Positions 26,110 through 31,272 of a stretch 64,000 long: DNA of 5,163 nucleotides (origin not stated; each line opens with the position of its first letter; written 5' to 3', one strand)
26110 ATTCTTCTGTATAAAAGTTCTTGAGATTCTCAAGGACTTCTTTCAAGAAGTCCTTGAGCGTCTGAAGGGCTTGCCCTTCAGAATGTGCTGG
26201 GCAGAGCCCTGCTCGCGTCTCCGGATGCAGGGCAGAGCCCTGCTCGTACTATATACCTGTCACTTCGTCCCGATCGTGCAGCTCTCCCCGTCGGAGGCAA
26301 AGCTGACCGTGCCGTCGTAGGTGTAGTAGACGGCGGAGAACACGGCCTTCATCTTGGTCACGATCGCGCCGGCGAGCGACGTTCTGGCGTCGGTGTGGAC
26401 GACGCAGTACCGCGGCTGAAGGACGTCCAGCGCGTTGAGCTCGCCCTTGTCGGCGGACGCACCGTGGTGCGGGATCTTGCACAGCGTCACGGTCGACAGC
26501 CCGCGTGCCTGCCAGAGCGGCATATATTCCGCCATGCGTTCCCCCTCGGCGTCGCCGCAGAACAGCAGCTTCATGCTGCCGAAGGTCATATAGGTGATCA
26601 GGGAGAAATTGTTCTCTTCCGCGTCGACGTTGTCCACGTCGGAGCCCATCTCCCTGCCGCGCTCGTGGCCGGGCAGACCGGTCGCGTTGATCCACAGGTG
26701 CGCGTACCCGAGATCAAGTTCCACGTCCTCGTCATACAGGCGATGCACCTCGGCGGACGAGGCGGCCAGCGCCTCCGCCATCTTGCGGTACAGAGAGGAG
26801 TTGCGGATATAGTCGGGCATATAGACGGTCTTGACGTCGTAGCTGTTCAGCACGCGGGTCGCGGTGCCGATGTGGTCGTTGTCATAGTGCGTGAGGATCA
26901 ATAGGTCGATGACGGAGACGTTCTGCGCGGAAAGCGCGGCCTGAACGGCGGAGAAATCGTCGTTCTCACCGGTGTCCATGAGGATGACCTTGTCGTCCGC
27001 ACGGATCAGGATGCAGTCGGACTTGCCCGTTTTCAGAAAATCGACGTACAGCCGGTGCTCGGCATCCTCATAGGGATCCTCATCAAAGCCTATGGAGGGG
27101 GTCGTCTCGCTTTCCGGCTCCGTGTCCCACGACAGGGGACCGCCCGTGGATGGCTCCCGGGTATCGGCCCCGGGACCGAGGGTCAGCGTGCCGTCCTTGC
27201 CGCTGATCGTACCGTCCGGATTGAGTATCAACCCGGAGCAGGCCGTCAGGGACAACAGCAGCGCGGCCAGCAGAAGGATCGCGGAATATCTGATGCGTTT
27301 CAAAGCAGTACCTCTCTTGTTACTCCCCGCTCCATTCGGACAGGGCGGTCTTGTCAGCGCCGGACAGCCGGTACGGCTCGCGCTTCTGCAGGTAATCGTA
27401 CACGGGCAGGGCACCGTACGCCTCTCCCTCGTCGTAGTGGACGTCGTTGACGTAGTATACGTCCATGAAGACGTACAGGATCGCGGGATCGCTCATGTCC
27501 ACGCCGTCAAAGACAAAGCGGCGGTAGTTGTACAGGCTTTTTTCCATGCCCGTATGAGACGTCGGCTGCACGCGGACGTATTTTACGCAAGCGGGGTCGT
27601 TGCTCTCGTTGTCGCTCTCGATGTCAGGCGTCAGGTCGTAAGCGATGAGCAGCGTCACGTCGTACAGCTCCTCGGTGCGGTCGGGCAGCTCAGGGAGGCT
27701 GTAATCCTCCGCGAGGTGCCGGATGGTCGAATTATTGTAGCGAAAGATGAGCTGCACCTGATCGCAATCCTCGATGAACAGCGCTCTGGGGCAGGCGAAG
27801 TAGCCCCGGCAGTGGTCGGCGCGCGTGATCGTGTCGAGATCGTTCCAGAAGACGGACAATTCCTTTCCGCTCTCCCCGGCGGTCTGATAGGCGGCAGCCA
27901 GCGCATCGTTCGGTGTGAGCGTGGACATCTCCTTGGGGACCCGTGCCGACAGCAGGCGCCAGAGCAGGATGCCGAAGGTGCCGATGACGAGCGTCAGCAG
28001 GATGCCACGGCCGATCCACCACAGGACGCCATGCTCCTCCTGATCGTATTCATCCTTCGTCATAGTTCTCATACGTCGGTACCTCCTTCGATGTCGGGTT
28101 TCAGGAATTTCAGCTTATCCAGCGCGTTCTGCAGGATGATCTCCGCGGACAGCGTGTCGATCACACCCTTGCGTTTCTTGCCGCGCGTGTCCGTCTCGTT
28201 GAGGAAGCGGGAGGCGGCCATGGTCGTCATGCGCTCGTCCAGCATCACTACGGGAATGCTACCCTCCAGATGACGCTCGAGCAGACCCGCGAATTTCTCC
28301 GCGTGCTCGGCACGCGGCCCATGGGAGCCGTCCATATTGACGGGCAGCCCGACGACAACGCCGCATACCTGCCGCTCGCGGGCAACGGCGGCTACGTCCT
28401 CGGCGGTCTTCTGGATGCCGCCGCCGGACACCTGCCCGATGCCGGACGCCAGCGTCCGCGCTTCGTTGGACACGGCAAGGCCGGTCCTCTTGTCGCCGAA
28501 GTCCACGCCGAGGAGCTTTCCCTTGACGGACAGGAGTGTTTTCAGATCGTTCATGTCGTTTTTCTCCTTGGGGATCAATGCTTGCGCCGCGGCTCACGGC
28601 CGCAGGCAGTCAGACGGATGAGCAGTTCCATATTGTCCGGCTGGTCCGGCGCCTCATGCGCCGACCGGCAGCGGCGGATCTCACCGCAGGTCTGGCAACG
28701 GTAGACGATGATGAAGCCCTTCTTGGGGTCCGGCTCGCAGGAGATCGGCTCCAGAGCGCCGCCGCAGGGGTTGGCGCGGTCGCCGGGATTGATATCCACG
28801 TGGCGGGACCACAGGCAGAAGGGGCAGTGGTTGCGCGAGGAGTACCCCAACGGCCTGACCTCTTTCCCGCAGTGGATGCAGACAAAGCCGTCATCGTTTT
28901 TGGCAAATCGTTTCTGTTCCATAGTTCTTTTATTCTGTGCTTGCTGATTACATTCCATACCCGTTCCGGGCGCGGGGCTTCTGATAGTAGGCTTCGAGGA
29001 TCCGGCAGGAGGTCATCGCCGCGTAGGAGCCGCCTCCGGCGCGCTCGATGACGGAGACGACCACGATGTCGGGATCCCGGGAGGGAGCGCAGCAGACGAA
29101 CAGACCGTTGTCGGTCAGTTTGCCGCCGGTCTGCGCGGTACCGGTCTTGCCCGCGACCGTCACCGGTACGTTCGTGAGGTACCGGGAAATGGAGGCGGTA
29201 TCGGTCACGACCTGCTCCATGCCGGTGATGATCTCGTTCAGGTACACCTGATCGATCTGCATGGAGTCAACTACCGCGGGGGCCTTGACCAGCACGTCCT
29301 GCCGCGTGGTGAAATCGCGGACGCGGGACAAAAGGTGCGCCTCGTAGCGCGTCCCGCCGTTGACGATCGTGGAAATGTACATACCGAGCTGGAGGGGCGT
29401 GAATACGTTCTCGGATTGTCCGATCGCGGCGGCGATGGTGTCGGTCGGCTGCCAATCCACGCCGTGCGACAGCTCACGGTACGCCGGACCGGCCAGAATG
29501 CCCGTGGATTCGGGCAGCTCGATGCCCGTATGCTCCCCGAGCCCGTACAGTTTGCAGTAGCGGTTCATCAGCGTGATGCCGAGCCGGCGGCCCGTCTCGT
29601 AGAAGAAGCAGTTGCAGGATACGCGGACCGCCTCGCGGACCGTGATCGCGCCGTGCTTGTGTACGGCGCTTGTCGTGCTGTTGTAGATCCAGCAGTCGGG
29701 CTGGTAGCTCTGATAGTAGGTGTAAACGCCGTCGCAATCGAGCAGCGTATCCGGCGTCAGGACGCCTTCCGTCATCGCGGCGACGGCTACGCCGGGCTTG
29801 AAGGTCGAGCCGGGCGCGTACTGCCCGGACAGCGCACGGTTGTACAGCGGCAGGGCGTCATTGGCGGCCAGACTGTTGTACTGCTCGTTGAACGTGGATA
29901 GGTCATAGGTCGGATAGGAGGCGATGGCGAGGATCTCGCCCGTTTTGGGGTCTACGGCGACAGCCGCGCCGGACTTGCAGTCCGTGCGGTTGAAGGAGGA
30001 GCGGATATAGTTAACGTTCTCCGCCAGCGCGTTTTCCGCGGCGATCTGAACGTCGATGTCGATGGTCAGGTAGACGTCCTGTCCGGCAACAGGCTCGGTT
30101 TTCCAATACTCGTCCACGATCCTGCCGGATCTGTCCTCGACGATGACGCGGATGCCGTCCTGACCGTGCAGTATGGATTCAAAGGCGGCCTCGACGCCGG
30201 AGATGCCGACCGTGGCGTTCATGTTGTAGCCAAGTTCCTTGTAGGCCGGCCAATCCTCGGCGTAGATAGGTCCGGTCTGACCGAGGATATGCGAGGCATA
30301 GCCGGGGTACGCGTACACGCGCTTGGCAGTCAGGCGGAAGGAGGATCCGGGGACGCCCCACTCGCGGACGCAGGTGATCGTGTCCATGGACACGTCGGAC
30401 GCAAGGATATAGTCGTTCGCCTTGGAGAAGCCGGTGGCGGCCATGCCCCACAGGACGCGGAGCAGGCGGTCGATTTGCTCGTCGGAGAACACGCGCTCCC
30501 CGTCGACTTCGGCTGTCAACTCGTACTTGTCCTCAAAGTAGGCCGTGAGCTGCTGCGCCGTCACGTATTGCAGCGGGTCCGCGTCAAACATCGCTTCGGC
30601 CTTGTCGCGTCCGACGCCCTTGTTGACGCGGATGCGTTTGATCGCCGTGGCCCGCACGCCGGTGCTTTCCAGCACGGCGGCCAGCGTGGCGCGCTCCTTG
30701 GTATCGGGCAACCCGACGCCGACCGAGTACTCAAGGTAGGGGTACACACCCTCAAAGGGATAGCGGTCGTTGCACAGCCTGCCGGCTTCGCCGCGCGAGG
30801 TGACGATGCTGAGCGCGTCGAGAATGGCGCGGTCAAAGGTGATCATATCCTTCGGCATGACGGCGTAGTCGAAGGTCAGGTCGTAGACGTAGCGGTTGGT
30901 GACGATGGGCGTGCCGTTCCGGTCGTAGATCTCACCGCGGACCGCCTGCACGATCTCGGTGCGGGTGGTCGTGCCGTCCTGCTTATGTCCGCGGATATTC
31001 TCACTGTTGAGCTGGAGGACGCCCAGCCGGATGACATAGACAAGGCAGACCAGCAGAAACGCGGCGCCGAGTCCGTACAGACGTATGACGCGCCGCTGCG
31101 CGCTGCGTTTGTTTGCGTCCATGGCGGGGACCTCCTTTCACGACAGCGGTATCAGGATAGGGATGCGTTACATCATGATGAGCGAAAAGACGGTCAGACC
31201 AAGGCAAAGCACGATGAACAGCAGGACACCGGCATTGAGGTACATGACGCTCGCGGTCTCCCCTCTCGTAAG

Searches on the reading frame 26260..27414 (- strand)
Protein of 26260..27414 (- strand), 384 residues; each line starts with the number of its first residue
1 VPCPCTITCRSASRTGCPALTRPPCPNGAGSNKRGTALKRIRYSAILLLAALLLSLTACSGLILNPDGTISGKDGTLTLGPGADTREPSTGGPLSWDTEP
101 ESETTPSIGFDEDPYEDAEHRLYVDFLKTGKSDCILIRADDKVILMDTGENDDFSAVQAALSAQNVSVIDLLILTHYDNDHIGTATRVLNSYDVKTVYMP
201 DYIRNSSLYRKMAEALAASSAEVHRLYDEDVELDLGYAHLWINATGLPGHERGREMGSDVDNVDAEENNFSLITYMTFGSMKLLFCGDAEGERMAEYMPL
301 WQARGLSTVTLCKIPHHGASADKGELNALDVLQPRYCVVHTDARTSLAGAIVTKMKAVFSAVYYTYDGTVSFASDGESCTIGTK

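Call 40: search_protein_families(library=pfam, proteins=[window:26260-27414:-], max_evalue=0.00001)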
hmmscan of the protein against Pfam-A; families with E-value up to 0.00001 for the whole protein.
window:26260-27414:- (384 aa): 1 family
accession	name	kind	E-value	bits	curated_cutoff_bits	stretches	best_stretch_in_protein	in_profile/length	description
PF00753.33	Lactamase_B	-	4.6e-14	53.2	22.7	1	130-300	4-161/196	Metallo-beta-lactamase superfamily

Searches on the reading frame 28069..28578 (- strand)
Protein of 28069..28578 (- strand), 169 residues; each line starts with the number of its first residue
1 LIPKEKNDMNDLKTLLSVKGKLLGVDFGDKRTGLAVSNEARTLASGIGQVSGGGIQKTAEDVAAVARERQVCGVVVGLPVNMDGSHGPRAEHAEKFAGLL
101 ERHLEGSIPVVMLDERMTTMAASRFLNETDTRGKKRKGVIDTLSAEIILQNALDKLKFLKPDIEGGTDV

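Call 74: search_protein_families(library=pfam, proteins=[window:28069-28578:-], max_evalue=0.00001)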
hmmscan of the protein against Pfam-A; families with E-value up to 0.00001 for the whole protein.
window:28069-28578:- (169 aa): 1 family
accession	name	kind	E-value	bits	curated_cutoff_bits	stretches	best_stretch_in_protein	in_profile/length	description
PF03652.20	RuvX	-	7.6e-39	133.6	29.2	1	21-154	2-133/134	Holliday junction resolvase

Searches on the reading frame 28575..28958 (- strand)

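Call 74: search_protein_families(library=pfam, proteins=[window:28575-28958:-], max_evalue=0.00001)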
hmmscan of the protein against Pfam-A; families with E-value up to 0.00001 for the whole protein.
window:28575-28958:- (127 aa): 1 family
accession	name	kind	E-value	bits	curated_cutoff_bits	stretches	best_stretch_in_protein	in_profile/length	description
PF12647.12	RNHCP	-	1.7e-28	98.9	24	1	23-102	2-83/90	RNHCP domain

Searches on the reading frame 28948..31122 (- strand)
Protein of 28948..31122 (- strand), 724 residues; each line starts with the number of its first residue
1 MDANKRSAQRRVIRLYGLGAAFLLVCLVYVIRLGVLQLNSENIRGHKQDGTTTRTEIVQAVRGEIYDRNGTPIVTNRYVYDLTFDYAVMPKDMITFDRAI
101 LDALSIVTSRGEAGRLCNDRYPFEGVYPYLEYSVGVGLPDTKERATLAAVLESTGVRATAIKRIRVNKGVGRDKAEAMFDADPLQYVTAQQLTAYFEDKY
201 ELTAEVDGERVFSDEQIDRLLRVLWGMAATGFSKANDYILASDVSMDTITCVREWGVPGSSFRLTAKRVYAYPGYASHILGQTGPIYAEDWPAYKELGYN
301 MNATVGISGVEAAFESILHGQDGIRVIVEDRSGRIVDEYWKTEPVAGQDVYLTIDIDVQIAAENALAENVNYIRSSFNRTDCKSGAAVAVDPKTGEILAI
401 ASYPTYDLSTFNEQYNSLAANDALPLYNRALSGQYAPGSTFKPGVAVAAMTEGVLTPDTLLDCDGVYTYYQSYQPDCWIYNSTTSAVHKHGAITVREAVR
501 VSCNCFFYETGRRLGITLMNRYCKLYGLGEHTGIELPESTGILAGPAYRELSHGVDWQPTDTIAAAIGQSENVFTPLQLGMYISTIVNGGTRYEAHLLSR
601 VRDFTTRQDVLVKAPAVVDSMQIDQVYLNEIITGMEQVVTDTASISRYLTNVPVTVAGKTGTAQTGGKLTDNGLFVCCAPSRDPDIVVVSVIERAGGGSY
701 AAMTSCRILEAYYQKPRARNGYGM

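Call 74: search_protein_families(library=pfam, proteins=[window:28948-31122:-], max_evalue=0.00001)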
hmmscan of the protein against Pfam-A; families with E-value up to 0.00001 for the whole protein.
window:28948-31122:- (724 aa): 2 families
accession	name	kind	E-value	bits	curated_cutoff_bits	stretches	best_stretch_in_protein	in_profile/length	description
PF00905.27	Transpeptidase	-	9.5e-56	189.6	22.1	1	385-703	1-292/299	Penicillin binding protein transpeptidase domain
PF03717.20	PBP_dimer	-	2.4e-28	100.2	24.4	1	59-338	3-178/180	Penicillin-binding Protein dimerisation domain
